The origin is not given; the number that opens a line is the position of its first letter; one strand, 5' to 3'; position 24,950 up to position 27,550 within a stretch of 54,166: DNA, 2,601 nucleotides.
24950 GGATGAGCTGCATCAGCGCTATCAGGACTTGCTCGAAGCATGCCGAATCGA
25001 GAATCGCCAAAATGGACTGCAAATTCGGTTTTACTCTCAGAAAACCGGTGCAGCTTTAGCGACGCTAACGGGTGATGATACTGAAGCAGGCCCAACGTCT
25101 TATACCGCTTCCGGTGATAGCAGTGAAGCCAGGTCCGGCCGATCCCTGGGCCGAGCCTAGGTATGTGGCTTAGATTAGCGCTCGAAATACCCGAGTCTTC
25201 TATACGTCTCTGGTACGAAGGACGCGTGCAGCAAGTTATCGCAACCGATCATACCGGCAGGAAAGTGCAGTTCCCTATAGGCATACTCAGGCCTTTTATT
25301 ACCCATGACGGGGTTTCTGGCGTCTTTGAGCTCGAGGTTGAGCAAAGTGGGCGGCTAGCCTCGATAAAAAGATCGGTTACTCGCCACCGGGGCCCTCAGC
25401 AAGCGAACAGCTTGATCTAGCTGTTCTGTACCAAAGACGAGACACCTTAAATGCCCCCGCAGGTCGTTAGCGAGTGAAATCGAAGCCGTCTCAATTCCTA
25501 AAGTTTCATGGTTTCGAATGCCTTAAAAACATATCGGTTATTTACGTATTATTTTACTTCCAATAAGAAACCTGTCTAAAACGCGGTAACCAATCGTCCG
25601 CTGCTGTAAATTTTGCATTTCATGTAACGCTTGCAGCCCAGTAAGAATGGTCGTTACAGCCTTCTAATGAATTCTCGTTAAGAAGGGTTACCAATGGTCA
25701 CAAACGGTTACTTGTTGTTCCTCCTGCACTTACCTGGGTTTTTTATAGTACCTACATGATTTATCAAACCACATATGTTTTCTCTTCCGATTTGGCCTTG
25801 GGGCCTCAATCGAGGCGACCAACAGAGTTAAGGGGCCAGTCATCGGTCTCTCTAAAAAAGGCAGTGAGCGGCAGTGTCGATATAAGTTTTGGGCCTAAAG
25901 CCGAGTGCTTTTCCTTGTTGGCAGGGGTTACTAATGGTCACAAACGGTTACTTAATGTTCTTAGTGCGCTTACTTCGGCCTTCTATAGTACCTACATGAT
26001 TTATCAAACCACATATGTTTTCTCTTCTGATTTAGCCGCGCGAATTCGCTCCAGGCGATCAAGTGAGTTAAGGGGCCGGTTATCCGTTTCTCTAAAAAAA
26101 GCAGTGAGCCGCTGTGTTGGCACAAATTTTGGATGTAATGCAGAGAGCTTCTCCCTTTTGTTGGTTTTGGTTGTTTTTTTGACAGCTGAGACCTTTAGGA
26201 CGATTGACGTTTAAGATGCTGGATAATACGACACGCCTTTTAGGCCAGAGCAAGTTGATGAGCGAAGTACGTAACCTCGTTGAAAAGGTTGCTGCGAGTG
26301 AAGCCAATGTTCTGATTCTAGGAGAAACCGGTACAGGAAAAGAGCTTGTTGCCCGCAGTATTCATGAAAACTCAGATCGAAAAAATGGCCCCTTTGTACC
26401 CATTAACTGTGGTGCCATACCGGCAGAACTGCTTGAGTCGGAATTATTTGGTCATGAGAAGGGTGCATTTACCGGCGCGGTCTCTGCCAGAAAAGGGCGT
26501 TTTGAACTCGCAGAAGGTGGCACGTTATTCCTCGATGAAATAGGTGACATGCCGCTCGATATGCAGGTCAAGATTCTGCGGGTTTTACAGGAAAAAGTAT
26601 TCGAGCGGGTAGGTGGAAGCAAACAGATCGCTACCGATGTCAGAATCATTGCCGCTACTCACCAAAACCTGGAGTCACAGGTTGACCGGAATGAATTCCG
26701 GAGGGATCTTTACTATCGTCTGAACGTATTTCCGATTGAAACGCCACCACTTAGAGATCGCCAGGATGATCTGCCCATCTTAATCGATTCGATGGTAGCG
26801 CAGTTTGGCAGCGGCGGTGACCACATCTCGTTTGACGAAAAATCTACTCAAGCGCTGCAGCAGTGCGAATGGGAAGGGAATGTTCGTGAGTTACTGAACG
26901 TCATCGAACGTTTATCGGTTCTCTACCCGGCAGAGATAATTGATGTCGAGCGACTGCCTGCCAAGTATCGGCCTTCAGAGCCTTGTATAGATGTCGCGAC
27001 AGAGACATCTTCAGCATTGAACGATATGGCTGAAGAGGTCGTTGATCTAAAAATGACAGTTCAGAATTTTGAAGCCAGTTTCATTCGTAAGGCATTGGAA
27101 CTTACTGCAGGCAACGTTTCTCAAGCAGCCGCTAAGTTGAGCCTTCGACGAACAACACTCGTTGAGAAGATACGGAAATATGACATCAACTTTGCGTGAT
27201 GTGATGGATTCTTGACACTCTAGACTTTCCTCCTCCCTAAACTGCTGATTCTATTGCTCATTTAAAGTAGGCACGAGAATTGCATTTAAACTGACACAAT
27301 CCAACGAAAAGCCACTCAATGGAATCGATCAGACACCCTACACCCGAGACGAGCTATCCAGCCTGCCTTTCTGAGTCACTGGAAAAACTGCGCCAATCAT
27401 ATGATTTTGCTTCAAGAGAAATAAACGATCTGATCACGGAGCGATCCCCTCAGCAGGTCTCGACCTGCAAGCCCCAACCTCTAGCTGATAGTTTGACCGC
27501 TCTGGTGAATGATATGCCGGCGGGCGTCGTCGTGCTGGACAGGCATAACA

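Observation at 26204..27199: FleQ/FlrA-like master activator reduced to AAA+ plus HTH (PspF/HrpS-like architecture)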

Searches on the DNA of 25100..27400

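Call 36: search_rna_families(source=window, start=25100, end=27400, threshold=evalue, max_evalue=1)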
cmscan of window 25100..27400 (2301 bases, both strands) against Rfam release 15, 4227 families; matches with E-value up to 1: 1.
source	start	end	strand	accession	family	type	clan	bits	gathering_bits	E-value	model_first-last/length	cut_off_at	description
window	25625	25669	-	RF03031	ssnA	Cis-reg;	-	16.7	37.3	0.61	1-48/48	no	ssnA RNA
